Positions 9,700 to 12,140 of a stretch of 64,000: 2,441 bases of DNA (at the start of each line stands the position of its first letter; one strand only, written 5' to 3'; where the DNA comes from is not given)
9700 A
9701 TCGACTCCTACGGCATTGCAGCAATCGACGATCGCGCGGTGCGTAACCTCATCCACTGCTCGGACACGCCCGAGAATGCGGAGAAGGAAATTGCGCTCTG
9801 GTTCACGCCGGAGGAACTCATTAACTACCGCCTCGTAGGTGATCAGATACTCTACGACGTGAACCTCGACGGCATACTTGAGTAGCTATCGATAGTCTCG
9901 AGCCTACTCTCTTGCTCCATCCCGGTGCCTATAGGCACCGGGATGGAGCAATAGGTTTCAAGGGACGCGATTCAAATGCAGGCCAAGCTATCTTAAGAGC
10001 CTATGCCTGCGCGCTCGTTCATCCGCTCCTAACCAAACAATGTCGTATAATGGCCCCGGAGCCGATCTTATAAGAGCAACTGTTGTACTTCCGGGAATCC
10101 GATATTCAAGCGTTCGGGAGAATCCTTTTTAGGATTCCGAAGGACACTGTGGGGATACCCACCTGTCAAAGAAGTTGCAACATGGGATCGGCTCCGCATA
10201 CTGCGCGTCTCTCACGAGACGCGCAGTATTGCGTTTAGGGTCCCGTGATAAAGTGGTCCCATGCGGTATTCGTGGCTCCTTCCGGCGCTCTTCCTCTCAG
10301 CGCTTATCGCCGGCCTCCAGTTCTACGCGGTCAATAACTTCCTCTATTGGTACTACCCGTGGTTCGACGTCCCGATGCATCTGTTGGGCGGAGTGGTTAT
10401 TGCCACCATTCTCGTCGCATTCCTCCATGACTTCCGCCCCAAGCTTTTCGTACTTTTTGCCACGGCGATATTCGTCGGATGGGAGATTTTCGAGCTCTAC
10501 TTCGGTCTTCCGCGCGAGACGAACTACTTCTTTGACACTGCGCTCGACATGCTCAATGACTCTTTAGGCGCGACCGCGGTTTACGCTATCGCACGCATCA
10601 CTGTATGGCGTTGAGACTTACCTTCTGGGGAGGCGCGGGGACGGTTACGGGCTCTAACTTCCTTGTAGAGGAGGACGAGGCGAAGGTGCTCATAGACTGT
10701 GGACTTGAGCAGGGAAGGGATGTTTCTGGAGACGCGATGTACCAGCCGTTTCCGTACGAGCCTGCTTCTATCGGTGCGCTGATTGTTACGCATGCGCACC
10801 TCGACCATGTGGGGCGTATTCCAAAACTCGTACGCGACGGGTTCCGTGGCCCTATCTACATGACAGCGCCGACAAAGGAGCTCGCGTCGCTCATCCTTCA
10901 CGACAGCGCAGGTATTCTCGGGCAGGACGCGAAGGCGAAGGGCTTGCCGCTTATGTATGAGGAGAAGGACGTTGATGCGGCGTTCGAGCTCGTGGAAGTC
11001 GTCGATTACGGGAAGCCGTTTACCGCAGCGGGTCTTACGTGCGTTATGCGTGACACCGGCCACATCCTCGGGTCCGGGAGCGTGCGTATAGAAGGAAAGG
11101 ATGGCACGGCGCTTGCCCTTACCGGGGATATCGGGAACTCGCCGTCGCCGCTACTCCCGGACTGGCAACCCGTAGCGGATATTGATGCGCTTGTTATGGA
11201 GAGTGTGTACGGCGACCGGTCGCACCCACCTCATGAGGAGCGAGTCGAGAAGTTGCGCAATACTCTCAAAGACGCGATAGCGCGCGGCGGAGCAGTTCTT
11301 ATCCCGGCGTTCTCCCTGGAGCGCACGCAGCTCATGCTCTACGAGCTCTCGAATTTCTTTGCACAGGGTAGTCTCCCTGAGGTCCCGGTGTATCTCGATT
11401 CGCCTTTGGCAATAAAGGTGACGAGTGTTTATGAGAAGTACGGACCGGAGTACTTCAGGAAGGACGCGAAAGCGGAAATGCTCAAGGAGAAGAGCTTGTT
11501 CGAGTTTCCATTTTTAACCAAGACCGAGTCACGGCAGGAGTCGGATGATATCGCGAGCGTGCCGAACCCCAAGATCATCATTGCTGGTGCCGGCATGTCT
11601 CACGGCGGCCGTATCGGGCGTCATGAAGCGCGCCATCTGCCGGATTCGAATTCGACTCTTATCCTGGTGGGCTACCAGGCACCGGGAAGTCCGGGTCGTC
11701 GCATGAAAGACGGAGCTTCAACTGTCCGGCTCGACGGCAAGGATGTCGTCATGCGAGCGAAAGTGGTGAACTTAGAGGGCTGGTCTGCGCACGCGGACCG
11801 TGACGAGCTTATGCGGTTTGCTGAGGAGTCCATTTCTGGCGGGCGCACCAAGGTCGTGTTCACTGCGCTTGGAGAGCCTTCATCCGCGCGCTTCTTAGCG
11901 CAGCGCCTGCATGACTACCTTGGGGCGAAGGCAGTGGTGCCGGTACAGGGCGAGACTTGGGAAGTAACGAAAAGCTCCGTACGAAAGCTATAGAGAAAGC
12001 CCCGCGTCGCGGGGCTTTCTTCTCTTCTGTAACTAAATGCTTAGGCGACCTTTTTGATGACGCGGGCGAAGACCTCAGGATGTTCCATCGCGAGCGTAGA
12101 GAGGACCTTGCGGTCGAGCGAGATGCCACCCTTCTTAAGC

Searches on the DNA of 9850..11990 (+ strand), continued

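Call 51: search_with_rna_model(model_id=R1, sources=[L043, L044, L045, L046, L047, L048, L049, L050, L051, L052, L053, L054, L055, L056, L057, L058, L059, L060, L061, L062, L063, L064, L065, L066, L067, L068, L069, L070, L071, L072, L073, L074, L075, L076, L077, L078, L079, L080, L081, L082, L083, L084, L085, L086, L087, L088, L089, L090, L091, L092, L093, L094, L095, L096, L097, L098, L099, L100, L101, L102, L103, L104, L105, L106, L107, L108, L109, L110, L111, L112, L113, L114, L115, L116, L117, L118, L119, L120, L121, L122], max_evalue=1)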
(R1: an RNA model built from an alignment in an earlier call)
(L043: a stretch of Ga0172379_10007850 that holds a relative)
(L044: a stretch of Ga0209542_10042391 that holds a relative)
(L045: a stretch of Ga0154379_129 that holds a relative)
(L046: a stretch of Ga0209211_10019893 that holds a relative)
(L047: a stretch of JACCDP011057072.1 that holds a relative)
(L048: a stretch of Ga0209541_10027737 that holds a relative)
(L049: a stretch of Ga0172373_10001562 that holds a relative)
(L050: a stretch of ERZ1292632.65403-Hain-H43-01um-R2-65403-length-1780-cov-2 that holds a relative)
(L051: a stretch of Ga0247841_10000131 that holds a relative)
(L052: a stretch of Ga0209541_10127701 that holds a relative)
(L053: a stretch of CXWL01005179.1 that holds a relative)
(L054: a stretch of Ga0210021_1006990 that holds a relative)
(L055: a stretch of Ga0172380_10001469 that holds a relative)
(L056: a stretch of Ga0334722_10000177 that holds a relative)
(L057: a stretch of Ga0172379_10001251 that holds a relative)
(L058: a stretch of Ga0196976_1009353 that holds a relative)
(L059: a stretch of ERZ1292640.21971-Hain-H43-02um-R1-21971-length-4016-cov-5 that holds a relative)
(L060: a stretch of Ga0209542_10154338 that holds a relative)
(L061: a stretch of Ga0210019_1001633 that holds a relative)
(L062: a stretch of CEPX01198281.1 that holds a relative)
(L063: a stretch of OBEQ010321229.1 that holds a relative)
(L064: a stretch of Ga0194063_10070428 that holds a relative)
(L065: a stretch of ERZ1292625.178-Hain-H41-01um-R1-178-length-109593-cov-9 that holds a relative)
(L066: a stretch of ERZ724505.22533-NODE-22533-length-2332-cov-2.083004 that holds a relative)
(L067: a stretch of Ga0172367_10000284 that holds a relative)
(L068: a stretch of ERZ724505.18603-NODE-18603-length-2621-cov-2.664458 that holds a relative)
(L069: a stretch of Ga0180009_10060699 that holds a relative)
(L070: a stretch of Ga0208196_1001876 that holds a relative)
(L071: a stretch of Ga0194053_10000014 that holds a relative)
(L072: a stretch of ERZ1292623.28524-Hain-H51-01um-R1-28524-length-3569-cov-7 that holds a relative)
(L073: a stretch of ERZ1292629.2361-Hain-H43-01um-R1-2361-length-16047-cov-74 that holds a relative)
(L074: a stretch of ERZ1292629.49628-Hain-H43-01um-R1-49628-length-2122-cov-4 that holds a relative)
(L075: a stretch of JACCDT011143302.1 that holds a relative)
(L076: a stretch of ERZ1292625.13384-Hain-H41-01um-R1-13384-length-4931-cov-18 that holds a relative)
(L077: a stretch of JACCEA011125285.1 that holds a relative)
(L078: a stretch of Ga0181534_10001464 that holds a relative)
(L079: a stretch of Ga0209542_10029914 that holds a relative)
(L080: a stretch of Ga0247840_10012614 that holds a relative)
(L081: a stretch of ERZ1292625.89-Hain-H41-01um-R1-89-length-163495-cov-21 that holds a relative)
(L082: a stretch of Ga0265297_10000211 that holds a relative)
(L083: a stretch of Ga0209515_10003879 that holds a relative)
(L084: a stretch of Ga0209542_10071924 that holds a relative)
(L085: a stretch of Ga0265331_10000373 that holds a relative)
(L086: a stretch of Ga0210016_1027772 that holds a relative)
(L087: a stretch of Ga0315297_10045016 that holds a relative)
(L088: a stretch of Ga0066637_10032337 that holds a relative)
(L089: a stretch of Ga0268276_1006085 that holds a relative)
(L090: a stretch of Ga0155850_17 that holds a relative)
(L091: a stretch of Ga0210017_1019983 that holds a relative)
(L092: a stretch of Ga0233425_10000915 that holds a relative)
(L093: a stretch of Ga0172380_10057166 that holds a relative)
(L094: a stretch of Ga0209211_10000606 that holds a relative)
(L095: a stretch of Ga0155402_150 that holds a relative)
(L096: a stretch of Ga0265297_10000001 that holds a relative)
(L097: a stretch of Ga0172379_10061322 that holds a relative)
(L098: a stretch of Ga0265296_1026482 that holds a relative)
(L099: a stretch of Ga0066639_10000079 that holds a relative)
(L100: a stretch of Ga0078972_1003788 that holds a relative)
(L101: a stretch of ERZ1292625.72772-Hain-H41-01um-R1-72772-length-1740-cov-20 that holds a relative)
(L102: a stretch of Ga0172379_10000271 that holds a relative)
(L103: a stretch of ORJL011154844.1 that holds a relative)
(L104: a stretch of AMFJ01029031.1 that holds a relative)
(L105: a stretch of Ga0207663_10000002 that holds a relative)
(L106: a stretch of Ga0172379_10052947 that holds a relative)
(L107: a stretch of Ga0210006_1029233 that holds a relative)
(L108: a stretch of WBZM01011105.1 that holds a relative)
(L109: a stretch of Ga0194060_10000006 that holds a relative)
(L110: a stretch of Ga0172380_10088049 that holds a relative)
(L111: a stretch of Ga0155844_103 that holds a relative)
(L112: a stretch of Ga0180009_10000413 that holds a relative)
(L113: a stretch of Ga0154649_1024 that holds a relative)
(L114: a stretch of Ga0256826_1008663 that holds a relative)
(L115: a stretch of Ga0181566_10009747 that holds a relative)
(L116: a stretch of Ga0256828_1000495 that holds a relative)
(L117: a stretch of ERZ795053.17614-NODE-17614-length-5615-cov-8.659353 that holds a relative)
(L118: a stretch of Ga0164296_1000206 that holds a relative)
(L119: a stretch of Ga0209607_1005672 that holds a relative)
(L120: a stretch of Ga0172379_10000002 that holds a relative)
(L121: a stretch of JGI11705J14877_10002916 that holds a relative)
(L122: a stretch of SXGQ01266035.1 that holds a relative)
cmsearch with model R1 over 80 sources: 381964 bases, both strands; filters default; matches with E-value up to 1: 31.
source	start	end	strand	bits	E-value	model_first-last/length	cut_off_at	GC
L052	891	1041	+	135.2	4.4e-26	1-153/153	no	0.46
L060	840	992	+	123.6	1.2e-23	1-153/153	no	0.55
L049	2302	2455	+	118.5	1.4e-22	1-153/153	no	0.51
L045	1563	1714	+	118.3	1.6e-22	1-153/153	no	0.47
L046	1566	1717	+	118.3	1.6e-22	1-153/153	no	0.47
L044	2309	2462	+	111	5.6e-21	1-153/153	no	0.46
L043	291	440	+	103.6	2e-19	1-153/153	no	0.49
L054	2304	2453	+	100.2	1e-18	1-153/153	no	0.49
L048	292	441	+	99.6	1.4e-18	1-153/153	no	0.53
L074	522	671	+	93.4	2.9e-17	1-153/153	no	0.54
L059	1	140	+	83.1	4.3e-15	7-153/153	5'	0.54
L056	2293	2447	+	65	2.7e-11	1-153/153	no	0.5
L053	1942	2087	+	65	2.7e-11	1-153/153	no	0.46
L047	998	1152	+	57.6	1e-09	1-153/153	no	0.46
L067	882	1034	+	40.8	3.6e-06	1-153/153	no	0.44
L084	2316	2439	+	33.3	0.00014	1-153/153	no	0.51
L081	2227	2363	+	32.7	0.00018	1-153/153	no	0.39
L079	29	143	+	29.9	0.00071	1-153/153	no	0.51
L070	1766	1887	+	29.3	0.00093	1-153/153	no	0.39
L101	24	138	+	27.1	0.0028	1-153/153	no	0.48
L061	1834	1973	+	24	0.012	1-153/153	no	0.34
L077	1914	2060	+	24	0.012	1-153/153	no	0.39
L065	984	1117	+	23.9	0.013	1-153/153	no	0.43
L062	1923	2061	+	23.7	0.014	1-153/153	no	0.45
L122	1921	2067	+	22.4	0.026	1-153/153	no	0.41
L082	1840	1955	+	19.6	0.11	1-153/153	no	0.4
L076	1092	1241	+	19.5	0.11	1-153/153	no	0.4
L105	2308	2418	+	19.3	0.12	1-153/153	no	0.5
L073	1930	2072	+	19.3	0.12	1-153/153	no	0.45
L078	2207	2349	+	17.6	0.28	1-153/153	no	0.37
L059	1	141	-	16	0.61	1-148/153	3'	0.54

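Call 52: search_rna_families(sources=[L067, L084, L081, L079, L070, L101, L061, L077, L065, L062, L122, L082, L076, L105, L073, L078, L063, L064, L066, L068], threshold=gathering)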
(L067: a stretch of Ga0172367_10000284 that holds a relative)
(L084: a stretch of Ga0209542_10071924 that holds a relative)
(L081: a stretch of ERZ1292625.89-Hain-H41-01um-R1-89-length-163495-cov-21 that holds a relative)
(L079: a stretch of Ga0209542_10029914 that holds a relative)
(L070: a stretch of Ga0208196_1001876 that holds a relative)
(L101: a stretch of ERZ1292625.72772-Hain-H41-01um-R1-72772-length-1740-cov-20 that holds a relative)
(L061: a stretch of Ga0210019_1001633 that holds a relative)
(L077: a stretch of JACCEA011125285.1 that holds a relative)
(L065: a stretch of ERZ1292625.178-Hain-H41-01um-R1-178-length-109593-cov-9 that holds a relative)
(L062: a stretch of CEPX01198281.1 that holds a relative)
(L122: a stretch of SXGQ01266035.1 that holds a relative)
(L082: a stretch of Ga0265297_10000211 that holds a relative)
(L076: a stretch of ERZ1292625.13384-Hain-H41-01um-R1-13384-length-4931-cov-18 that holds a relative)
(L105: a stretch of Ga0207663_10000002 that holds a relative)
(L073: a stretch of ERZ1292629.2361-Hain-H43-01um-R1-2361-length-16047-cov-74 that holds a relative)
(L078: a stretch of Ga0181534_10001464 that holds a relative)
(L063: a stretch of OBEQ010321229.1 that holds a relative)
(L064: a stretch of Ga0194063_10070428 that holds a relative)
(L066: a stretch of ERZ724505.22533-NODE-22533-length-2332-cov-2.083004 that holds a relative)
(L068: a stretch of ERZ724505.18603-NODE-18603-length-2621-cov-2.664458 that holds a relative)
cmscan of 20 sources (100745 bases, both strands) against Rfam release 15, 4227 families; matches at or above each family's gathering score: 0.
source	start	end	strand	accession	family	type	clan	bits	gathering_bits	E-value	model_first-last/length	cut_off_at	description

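Call 53: search_with_rna_model(model_id=R1, sources=[L052, L060, L049, L045, L044, L043, L054, L048, L074, L056, L053, L047, L067, L084, L081, L079, L070, L101, L061, L077, L065, L062, L122, L082, L076, L105, L073, L078], max_evalue=0.3, make_alignment=true)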
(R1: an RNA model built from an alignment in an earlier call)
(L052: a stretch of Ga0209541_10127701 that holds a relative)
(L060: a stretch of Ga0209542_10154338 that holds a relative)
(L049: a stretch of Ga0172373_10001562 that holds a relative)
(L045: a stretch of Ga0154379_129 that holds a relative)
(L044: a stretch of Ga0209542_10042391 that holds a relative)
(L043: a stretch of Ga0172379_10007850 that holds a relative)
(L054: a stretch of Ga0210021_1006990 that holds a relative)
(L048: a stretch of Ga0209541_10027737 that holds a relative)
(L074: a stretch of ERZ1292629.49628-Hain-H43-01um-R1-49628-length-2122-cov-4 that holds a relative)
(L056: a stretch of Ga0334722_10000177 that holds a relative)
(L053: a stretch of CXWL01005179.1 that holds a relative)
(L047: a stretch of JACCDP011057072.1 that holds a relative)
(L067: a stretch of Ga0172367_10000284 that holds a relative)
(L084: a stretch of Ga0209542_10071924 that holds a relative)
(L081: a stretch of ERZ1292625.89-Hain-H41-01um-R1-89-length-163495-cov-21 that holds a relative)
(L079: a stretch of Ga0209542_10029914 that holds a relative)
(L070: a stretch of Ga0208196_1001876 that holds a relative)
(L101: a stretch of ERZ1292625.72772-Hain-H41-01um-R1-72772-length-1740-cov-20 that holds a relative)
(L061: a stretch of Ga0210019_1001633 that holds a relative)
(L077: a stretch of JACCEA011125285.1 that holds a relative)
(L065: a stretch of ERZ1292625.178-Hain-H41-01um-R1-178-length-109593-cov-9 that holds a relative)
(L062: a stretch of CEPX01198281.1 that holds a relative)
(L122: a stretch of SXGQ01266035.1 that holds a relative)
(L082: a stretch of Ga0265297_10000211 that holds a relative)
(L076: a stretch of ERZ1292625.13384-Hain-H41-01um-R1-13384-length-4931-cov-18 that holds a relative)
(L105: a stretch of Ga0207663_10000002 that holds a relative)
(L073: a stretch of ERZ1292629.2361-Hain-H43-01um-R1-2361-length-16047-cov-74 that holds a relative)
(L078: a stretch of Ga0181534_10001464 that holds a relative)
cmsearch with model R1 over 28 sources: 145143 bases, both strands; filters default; matches with E-value up to 0.3: 28.
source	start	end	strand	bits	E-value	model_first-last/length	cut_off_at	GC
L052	891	1041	+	135.2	1.7e-26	1-153/153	no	0.46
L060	840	992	+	123.6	4.7e-24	1-153/153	no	0.55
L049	2302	2455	+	118.5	5.4e-23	1-153/153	no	0.51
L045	1563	1714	+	118.3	5.9e-23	1-153/153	no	0.47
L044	2309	2462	+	111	2.1e-21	1-153/153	no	0.46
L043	291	440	+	103.6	7.7e-20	1-153/153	no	0.49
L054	2304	2453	+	100.2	4e-19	1-153/153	no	0.49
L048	292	441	+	99.6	5.3e-19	1-153/153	no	0.53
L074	522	671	+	93.4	1.1e-17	1-153/153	no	0.54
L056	2293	2447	+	65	1e-11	1-153/153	no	0.5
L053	1942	2087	+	65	1e-11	1-153/153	no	0.46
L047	998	1152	+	57.6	3.9e-10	1-153/153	no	0.46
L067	882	1034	+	40.8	1.4e-06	1-153/153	no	0.44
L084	2316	2439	+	33.3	5.2e-05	1-153/153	no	0.51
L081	2227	2363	+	32.7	6.8e-05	1-153/153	no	0.39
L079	29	143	+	29.9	0.00027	1-153/153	no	0.51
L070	1766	1887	+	29.3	0.00036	1-153/153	no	0.39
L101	24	138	+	27.1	0.0011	1-153/153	no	0.48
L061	1834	1973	+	24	0.0046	1-153/153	no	0.34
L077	1914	2060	+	24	0.0047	1-153/153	no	0.39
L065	984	1117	+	23.9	0.0049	1-153/153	no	0.43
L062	1923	2061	+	23.7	0.0055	1-153/153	no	0.45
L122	1921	2067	+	22.4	0.01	1-153/153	no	0.41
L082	1840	1955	+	19.6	0.04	1-153/153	no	0.4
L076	1092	1241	+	19.5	0.042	1-153/153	no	0.4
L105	2308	2418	+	19.3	0.045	1-153/153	no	0.5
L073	1930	2072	+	19.3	0.046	1-153/153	no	0.45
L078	2207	2349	+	17.6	0.1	1-153/153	no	0.37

Alignment A8: 28 matches aligned to the model, 239 columns, each read 5' to 3' on its own strand. Consensus structure (alignment columns), stored with it:
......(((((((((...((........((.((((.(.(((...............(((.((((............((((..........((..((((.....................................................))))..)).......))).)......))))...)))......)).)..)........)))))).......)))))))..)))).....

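Call 57: search_rna_families(sources=[L101, L084, L079, L076, L078, L105, L077], threshold=evalue, max_evalue=10, show_alignments=4)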
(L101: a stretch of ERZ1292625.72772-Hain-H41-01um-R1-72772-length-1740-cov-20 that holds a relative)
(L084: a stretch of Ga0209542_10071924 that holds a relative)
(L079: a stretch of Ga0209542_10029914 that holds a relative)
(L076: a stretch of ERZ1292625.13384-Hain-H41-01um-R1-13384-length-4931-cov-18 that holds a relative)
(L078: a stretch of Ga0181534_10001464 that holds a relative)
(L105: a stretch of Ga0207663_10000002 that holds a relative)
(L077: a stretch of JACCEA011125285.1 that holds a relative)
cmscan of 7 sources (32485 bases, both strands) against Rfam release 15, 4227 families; matches with E-value up to 10: 23.
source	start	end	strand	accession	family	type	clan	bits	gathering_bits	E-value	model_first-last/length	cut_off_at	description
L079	2627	2777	+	RF00558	L20_leader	Cis-reg; leader;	-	31.5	58.7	0.015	1-127/127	no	Ribosomal protein L20 leader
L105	2425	2522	-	RF02607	AbsR25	Gene; sRNA;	-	30.4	47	0.16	1-164/164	no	Acinetobacter sRNA 25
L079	16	156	+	RF00013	6S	Gene;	-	29.1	46.4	0.025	1-187/187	no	6S / SsrS RNA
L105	5732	5825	-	RF02621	BSnc120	Gene; sRNA;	-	27.9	114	0.014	1-88/88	no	Brucella sRNA 120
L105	5752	5811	-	RF01393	isrJ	Gene; sRNA;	-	26.9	37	0.42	1-75/75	no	isrJ Hfq binding RNA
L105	5661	5784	+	RF01772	rnk_pseudo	Cis-reg; leader;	-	26.5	55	1.3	1-108/108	no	Pseudomonas rnk leader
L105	5715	5781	+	RF00512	Leu_leader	Cis-reg; leader;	-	26.1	50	0.18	1-148/148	no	Leucine operon leader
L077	3844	3912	+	RF01770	rimP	Cis-reg; leader;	-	25.3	47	4.1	1-102/102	no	Gammaprotebacteria rimP leader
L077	2056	2094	+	RF03589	mir-5583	Gene; miRNA;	-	24.1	80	7.3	1-59/59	no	mir-5583 microRNA precursor family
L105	4517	4563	-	RF01404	PinT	Gene; sRNA;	-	23.7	60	0.84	1-76/76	no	PinT (STnc440) Hfq binding RNA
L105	5700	5781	+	RF00513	Trp_leader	Cis-reg; leader;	-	23.2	41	1.4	1-100/100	no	Tryptophan operon leader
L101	21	145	+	RF00013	6S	Gene;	-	22.6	46.4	0.87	1-187/187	no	6S / SsrS RNA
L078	4392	4547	-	RF04180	BTnc231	Gene; sRNA;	-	22.5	80.4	1.4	1-154/154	no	Bacteroides sRNA BTnc231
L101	1429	1502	-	RF02701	PsrR1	Gene; sRNA;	-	22.2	42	5.1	1-79/79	no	Photosynthesis regulatory RNA1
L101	1113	1237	+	RF01932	bxd_4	Gene; lncRNA;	-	21.8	40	7.9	1-106/106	no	Bithoraxoid conserved region 4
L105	5748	5851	-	RF00513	Trp_leader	Cis-reg; leader;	-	21.8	41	3.4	1-100/100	no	Tryptophan operon leader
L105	5612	5782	+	RF00022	GcvB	Gene;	-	21.6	42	0.77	1-204/204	no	GcvB RNA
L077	1914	2059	+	RF00013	6S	Gene;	-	20.9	46.4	2.3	19-169/187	no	6S / SsrS RNA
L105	5715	5781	-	RF02628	Hrs1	Gene; sRNA;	-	20.6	56.4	8.2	1-74/74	no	Hfq-regulated sRNA 1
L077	2296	2364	-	RF01542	TB11Cs5H1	Gene; snRNA; snoRNA; HACA-box;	-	20.6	45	3.7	1-71/71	no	Trypanosomatid snoRNA TB11Cs5H1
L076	2594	2654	-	RF00282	SNORD48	Gene; snRNA; snoRNA; CD-box;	-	20.4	36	1.2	1-63/63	no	Small nucleolar RNA SNORD48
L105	5748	5807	-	RF00512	Leu_leader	Cis-reg; leader;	-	20.4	50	5.6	1-148/148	no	Leucine operon leader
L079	481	625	+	RF01673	PhrS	Gene; sRNA;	-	17.8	37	1.9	1-212/212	no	PhrS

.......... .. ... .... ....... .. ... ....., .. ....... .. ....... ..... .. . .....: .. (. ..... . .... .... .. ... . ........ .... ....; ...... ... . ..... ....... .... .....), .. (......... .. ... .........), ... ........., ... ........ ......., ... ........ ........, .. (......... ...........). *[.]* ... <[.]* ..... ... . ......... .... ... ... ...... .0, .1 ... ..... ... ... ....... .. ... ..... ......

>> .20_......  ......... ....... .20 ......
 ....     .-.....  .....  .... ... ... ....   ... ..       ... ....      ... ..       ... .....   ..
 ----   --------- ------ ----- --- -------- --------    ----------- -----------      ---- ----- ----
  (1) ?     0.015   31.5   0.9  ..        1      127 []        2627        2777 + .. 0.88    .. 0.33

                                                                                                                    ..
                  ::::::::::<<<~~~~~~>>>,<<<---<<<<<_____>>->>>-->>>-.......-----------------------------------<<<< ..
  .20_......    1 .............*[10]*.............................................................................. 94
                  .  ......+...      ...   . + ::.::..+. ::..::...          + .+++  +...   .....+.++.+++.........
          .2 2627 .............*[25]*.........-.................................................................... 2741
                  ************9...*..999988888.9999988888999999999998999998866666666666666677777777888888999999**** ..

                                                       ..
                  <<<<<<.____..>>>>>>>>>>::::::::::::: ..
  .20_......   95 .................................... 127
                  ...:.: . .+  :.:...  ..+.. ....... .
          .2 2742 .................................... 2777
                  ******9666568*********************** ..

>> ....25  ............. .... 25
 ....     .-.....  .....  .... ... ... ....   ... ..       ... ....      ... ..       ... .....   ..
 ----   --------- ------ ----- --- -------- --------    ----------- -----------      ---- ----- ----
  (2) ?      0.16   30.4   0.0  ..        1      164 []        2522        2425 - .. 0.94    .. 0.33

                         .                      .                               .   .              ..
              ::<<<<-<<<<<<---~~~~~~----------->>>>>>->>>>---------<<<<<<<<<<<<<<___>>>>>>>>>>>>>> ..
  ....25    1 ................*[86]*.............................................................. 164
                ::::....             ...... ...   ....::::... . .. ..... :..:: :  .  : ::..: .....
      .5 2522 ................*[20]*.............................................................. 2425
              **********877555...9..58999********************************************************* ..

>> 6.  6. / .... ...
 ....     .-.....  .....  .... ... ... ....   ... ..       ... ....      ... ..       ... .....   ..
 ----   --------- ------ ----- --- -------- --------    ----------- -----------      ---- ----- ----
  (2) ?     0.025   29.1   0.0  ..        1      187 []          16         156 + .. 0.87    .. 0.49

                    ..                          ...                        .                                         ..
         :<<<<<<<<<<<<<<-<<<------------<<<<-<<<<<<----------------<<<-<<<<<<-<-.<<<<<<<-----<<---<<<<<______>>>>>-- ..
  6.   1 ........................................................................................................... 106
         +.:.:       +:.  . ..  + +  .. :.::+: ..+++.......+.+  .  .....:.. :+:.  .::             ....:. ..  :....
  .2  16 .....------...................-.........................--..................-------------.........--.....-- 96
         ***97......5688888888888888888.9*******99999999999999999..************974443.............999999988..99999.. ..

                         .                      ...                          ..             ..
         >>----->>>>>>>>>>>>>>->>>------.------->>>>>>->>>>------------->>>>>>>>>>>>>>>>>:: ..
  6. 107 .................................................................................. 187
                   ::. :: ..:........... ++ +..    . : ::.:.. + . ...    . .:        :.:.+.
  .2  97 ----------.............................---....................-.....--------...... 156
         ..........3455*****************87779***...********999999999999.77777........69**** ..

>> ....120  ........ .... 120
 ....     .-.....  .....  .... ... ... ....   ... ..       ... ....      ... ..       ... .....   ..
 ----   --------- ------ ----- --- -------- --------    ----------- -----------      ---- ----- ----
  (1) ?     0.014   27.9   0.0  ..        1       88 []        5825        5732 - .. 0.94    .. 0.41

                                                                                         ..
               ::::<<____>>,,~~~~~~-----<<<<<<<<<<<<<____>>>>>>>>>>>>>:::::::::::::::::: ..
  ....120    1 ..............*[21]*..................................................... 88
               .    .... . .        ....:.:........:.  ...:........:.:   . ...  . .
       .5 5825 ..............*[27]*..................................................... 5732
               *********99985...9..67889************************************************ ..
